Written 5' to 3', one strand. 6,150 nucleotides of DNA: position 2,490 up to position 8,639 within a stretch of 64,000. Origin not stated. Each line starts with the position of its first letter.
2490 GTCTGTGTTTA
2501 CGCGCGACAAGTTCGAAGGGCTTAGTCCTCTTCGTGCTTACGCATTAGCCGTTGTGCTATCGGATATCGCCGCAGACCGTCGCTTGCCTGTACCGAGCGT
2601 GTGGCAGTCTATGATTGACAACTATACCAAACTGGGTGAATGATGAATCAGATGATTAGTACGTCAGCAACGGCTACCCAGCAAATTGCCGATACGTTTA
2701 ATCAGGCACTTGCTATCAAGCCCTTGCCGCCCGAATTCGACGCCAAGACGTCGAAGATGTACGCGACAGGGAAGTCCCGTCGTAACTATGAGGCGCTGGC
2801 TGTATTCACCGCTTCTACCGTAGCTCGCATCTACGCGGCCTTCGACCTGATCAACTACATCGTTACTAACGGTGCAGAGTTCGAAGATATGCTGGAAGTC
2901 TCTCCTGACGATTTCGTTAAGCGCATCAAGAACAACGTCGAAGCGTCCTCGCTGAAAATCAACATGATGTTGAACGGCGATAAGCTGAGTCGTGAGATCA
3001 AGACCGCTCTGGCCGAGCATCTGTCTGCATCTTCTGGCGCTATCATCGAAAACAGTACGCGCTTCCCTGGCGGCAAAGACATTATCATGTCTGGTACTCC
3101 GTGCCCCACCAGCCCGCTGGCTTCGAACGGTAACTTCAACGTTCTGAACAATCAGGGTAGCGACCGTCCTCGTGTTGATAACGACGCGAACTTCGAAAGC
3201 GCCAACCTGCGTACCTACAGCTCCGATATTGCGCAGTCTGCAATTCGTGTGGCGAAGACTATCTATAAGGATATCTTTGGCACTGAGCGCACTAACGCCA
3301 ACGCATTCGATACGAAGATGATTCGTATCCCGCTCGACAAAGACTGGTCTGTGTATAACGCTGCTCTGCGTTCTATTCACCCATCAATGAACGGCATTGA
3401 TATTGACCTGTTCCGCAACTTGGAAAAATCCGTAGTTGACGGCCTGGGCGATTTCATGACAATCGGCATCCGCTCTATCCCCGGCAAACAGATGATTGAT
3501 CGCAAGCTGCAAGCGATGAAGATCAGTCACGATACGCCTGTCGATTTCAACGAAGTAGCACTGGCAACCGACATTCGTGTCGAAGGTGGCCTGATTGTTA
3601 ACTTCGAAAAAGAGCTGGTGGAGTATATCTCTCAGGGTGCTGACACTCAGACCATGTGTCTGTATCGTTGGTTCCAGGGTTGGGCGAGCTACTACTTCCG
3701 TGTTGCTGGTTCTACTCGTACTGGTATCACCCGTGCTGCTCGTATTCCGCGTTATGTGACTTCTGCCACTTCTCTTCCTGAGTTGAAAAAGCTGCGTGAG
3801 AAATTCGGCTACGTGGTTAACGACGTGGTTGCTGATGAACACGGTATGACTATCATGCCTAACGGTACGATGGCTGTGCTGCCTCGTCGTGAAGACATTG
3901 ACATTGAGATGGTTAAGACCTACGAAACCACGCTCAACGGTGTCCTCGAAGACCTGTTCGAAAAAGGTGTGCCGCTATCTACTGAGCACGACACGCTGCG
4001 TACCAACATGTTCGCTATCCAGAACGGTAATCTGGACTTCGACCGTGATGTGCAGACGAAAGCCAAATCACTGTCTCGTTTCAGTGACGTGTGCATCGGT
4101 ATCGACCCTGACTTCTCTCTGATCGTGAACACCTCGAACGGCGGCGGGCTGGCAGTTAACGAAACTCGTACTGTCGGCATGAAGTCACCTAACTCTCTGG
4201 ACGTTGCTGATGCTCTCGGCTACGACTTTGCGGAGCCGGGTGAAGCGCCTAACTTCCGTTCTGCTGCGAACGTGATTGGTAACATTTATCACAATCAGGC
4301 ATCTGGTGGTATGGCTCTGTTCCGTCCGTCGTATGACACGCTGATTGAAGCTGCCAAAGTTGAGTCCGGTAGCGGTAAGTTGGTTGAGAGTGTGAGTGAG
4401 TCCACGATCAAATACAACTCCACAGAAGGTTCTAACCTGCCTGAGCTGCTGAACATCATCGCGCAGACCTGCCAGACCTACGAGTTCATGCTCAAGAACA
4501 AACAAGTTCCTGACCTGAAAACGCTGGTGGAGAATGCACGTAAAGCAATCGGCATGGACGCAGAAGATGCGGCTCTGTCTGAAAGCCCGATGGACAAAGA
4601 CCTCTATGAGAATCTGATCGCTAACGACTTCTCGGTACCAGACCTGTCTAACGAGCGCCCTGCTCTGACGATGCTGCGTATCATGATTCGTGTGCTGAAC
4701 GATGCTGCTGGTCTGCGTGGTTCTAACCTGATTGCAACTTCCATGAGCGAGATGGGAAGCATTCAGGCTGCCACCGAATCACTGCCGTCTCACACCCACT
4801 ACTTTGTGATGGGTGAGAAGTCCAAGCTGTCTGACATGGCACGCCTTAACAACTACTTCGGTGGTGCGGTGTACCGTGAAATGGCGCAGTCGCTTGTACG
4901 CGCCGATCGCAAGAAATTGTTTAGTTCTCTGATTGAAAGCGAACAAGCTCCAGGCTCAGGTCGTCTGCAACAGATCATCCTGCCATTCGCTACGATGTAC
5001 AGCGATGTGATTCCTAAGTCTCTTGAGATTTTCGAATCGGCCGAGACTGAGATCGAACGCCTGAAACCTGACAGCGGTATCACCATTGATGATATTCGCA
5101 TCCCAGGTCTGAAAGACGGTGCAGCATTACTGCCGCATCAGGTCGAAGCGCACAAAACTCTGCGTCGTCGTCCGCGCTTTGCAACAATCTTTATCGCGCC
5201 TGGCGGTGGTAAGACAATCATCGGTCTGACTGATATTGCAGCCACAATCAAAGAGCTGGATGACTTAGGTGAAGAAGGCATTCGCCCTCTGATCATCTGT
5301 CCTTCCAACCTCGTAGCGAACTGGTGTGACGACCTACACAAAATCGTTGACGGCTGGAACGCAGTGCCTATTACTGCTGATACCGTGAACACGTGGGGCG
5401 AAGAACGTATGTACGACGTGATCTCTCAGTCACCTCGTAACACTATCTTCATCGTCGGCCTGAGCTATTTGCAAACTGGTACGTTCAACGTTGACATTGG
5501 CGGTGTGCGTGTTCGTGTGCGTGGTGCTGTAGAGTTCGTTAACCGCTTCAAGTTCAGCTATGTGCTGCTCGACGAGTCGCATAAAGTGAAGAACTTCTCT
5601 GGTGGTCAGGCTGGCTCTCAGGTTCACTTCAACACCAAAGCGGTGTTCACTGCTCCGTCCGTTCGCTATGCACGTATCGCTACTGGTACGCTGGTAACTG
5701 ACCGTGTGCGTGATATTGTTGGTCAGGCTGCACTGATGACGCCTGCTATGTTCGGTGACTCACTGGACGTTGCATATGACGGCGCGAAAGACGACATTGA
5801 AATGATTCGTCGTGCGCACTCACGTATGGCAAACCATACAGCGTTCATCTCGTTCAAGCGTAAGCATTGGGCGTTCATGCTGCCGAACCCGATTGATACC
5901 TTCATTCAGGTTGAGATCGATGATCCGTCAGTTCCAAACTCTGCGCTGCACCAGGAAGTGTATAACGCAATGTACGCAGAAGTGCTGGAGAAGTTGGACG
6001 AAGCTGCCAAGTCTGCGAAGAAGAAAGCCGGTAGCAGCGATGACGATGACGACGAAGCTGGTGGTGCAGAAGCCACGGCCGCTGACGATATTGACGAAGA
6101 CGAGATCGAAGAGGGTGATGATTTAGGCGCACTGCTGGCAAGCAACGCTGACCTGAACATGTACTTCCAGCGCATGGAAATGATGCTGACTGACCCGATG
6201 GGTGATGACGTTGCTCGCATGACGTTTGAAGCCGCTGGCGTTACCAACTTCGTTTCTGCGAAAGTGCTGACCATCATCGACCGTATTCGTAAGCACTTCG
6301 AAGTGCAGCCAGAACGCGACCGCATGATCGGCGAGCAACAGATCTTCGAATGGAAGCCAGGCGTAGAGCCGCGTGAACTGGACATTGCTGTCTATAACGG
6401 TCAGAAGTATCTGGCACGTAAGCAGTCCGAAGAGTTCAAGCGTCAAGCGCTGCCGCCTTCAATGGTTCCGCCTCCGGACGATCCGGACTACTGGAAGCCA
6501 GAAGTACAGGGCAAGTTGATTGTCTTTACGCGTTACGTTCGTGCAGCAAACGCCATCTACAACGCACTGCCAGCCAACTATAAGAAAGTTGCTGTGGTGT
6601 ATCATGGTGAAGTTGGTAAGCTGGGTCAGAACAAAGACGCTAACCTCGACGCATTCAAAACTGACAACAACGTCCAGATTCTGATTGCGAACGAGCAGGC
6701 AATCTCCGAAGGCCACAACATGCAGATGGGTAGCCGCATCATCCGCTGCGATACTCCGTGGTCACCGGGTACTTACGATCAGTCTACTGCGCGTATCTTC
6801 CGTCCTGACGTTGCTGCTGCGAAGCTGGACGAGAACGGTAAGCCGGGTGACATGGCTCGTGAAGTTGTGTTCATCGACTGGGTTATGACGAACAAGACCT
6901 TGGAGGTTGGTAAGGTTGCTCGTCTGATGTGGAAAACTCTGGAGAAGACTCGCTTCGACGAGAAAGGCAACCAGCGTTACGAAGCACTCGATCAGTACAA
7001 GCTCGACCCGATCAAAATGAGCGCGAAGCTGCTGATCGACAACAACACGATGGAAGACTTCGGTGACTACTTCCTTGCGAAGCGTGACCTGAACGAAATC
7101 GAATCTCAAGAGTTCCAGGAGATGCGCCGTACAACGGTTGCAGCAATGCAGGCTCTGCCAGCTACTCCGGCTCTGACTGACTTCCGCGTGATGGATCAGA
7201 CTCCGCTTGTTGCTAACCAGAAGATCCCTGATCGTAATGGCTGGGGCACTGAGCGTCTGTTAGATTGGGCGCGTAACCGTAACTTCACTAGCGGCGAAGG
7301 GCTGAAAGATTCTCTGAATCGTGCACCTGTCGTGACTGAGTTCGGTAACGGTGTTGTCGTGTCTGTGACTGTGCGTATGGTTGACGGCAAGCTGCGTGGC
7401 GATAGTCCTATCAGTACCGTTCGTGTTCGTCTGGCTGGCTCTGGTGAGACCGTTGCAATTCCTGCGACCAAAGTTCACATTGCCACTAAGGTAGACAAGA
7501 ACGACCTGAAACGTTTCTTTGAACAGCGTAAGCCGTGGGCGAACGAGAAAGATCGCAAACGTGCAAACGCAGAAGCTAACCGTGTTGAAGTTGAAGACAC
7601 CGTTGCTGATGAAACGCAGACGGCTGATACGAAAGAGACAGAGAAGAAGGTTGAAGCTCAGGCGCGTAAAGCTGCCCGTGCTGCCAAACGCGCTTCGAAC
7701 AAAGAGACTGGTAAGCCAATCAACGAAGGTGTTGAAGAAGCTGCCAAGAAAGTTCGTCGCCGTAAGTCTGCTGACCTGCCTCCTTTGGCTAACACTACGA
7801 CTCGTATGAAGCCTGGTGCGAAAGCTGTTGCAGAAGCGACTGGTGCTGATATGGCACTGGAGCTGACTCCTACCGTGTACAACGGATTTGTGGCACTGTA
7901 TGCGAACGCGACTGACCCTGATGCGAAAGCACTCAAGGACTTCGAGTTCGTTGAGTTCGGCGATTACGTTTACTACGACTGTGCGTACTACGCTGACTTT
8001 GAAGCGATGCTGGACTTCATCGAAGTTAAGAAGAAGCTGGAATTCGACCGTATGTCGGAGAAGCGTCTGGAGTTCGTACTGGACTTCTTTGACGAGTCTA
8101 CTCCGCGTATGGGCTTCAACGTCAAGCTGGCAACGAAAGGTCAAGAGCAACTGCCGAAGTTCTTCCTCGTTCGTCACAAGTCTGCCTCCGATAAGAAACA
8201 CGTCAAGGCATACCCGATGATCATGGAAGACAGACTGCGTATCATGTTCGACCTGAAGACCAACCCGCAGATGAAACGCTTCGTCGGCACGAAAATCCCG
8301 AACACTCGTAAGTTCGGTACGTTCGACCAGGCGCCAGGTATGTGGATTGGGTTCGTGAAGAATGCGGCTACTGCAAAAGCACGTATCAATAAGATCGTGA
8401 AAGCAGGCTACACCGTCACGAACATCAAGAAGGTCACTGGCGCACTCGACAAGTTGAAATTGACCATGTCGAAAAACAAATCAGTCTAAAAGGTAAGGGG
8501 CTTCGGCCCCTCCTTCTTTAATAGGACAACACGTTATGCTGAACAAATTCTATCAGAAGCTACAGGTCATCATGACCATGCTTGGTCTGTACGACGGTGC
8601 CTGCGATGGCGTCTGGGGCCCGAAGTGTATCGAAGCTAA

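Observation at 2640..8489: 1949-aa SNF2-family ATPase as the largest gene of the replication block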

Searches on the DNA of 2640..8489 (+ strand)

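Call 7: search_dna_similar(query=window:2640-8489:+, collection=phages, mode=near, max_rows=25)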
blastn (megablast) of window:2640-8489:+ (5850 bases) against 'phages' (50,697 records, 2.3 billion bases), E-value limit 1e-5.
Records with a match: 54; places in all: 54; records where one place covers at least 80% of the query: 46.
Best place of each record, by identity: >=99% 1; 95-99% 2; 80-90% 31; 60-80% 20.
By first word of the organism name: Erwinia 46; Dickeya 6; Salmonella 1; Alcaligenes 1.
By host as written in the record: Erwinia amylovora 41; Dickeya solani MK10 4; Erwinia amylovora strain phiEa100 ATCC 29780 2; Erwinia amylovora 1/79 2; Dickeya solani 2; Erwinia amylovora Ea102 1; Salmonella enterica subsp. enterica serovar Typhi NCTC 8485 1; Alcaligenes faecalis subsp. faecalis 1.
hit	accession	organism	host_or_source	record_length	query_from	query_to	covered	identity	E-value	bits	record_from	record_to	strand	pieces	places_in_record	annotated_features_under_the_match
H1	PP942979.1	Erwinia phage phB78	Erwinia amylovora Ea102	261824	1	5850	100%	99.8%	0e+0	10737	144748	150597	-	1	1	DNA helicase | hypothetical protein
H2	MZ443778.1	Erwinia phage pEa_SNUABM_30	Erwinia amylovora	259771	1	5850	100%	96.9%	0e+0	9812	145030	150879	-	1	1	hypothetical protein (x2)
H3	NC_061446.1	Erwinia phage pEa_SNUABM_30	Erwinia amylovora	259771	1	5850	100%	96.9%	0e+0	9812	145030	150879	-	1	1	DNA helicase | hypothetical protein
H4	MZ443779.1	Erwinia phage pEa_SNUABM_33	Erwinia amylovora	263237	1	5850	100%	89.5%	0e+0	7382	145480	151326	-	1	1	hypothetical protein (x2)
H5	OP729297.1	Erwinia phage vB_Ea_2910A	Erwinia amylovora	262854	1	5850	100%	89.5%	0e+0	7382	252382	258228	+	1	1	hypothetical protein (x2)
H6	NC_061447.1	Erwinia phage pEa_SNUABM_33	Erwinia amylovora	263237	1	5850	100%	89.5%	0e+0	7382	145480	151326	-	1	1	DNA helicase | hypothetical protein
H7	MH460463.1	Dickeya phage vB_DsoM_AD1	Dickeya solani MK10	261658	1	5850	100%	89.4%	0e+0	7352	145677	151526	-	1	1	putative ATP-dependent DNA helicase | hypothetical protein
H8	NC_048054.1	Dickeya phage vB_DsoM_AD1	Dickeya solani MK10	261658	1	5850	100%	89.4%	0e+0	7352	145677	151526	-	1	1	DNA helicase | hypothetical protein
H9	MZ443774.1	Erwinia phage pEa_SNUABM_32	Erwinia amylovora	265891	1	5850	100%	88.1%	0e+0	6938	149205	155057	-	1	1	hypothetical protein (x2)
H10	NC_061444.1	Erwinia phage pEa_SNUABM_32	Erwinia amylovora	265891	1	5850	100%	88.1%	0e+0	6938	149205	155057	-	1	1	DNA helicase | hypothetical protein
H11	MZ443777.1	Erwinia phage pEa_SNUABM_17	Erwinia amylovora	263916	1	5850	100%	88.0%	0e+0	6900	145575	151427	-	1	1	hypothetical protein (x2)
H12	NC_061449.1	Erwinia phage pEa_SNUABM_17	Erwinia amylovora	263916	1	5850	100%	88.0%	0e+0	6900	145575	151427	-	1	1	DNA helicase | hypothetical protein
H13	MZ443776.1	Erwinia phage pEa_SNUABM_1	Erwinia amylovora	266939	1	5850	100%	87.9%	0e+0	6866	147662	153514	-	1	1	hypothetical protein (x2)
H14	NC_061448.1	Erwinia phage pEa_SNUABM_1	Erwinia amylovora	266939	1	5850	100%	87.9%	0e+0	6866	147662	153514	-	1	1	DNA helicase | hypothetical protein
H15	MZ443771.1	Erwinia phage pEa_SNUABM_20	Erwinia amylovora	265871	1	5850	100%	86.0%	0e+0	6252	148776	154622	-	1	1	hypothetical protein (x2)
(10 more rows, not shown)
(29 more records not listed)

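Call 8: get_annotated_region(hit=H8, flank=12000)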
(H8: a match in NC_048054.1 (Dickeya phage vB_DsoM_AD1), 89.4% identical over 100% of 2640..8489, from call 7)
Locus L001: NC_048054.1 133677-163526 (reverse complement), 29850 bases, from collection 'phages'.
description: Dickeya phage vB_DsoM_AD1, complete genome.
organism: Dickeya phage vB_DsoM_AD1 (NCBI taxid 2283029)
taxonomy: Viruses; Duplodnaviria; Heunggongvirae; Uroviricota; Caudoviricetes; Alexandravirus; Alexandravirus AD1
host: Dickeya solani MK10; source: waterway; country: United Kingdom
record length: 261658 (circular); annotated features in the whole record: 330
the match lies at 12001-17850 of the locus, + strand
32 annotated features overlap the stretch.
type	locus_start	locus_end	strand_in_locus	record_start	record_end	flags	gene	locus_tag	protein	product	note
CDS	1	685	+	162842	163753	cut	-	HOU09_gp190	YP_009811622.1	hypothetical protein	-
CDS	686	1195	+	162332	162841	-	-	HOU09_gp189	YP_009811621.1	hypothetical protein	-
CDS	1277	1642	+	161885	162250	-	-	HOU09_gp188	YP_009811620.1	putative DUF2778 domain-containing protein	-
CDS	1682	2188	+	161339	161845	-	-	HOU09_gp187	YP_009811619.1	GTP-binding domain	-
CDS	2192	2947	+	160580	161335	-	-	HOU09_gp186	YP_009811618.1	hypothetical protein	-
CDS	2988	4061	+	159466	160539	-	-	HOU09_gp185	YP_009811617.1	putative recombination-related endonuclease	-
CDS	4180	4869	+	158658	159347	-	-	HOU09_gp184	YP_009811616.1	hypothetical protein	-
CDS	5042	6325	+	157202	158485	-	-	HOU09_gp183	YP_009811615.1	hypothetical protein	-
CDS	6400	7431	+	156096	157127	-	-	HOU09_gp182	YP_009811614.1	hypothetical protein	-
CDS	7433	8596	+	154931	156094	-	-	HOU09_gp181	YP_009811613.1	head-tail connector protein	-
CDS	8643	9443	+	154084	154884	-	-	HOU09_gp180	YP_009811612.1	hypothetical protein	-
CDS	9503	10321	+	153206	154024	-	-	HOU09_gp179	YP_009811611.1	hypothetical protein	-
CDS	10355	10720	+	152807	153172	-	-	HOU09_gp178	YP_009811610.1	HNH endonuclease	-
CDS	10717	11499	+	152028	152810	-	-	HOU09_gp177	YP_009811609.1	hypothetical protein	-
CDS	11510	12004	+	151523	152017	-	-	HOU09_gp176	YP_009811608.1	hypothetical protein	-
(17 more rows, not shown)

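Call 9: get_annotated_region(hit=H1, flank=12000)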
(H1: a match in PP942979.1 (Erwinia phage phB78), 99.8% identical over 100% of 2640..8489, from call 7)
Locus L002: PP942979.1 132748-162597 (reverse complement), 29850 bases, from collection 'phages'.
description: Erwinia phage phB78, complete genome.
organism: Erwinia phage phB78 (NCBI taxid 3236633)
taxonomy: Viruses; Duplodnaviria; Heunggongvirae; Uroviricota; Caudoviricetes; Alexandravirus
host: Erwinia amylovora Ea102; source: soil; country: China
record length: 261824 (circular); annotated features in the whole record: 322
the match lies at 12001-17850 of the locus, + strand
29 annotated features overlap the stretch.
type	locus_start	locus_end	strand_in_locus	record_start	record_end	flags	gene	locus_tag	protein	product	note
CDS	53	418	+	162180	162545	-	-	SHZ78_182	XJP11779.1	hypothetical protein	putative DUF2778 domain-containing protein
CDS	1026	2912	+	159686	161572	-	-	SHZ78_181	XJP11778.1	hypothetical protein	-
CDS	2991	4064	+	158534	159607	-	-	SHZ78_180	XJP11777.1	putative recombination-related endonuclease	-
CDS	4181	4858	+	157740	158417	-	-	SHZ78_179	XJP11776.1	hypothetical protein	-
CDS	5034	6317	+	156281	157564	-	-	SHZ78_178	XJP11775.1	hypothetical protein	-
CDS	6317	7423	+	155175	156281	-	-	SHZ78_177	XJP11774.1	hypothetical protein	-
CDS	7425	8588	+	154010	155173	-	-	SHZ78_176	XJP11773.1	head-tail connector protein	-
CDS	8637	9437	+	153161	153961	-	-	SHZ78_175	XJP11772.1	hypothetical protein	-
CDS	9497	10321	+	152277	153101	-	-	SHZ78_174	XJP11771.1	hypothetical protein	-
CDS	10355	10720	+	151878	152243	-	-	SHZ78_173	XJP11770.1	HNH endonuclease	-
CDS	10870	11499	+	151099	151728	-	-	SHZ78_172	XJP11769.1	hypothetical protein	-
CDS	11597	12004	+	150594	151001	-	-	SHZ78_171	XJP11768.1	hypothetical protein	-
CDS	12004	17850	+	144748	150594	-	-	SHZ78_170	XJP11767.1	DNA helicase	-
CDS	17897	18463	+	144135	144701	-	-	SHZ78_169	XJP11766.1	hypothetical protein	-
CDS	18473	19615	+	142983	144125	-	-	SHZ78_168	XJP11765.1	hypothetical protein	-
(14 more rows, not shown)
